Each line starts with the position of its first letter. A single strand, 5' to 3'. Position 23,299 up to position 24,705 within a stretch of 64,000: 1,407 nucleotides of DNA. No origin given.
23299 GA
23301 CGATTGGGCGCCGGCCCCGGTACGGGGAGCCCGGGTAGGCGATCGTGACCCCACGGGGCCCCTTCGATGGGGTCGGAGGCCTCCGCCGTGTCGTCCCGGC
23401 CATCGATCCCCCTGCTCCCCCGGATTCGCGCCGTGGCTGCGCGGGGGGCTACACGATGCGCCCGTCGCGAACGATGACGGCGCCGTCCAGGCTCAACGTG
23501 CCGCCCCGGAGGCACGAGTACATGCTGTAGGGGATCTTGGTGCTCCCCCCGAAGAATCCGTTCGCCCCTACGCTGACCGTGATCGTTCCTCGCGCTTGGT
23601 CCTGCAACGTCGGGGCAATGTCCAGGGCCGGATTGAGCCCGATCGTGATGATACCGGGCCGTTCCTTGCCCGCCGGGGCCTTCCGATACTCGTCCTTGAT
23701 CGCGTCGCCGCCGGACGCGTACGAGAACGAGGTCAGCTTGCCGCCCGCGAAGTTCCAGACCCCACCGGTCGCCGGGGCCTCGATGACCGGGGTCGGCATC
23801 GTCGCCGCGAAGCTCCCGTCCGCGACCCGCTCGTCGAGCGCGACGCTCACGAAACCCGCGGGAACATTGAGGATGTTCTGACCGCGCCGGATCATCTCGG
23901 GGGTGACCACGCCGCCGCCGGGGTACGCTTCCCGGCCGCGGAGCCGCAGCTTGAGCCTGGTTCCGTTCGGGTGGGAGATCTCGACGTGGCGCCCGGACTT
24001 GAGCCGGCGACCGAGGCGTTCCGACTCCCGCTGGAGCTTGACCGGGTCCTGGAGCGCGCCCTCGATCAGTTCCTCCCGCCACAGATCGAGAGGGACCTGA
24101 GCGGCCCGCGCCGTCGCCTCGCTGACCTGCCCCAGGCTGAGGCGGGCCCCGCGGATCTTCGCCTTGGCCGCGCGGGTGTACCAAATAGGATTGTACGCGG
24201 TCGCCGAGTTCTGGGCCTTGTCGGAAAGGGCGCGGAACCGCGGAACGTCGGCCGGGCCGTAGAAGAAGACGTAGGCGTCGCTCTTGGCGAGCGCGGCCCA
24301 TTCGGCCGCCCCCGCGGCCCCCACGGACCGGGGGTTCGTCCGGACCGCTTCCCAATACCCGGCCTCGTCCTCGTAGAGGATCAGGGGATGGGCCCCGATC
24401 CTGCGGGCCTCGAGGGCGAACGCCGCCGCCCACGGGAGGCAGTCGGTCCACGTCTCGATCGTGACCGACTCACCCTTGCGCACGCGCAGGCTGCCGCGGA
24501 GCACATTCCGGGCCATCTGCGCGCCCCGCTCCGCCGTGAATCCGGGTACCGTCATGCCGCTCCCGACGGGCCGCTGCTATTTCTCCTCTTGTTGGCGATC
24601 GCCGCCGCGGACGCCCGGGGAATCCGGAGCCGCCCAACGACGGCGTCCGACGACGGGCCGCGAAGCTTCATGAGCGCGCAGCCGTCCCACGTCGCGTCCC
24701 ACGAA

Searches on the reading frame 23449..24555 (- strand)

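Call 25: search_protein_families(library=pfam, proteins=[window:23449-24555:-], max_evalue=0.01)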
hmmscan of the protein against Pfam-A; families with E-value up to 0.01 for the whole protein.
window:23449-24555:- (368 aa): 1 family
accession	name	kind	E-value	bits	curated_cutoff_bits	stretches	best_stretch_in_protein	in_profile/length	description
PF02073.20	Peptidase_M29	-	2.4e-06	27.1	27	1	12-287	6-300/406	Thermophilic metalloprotease (M29)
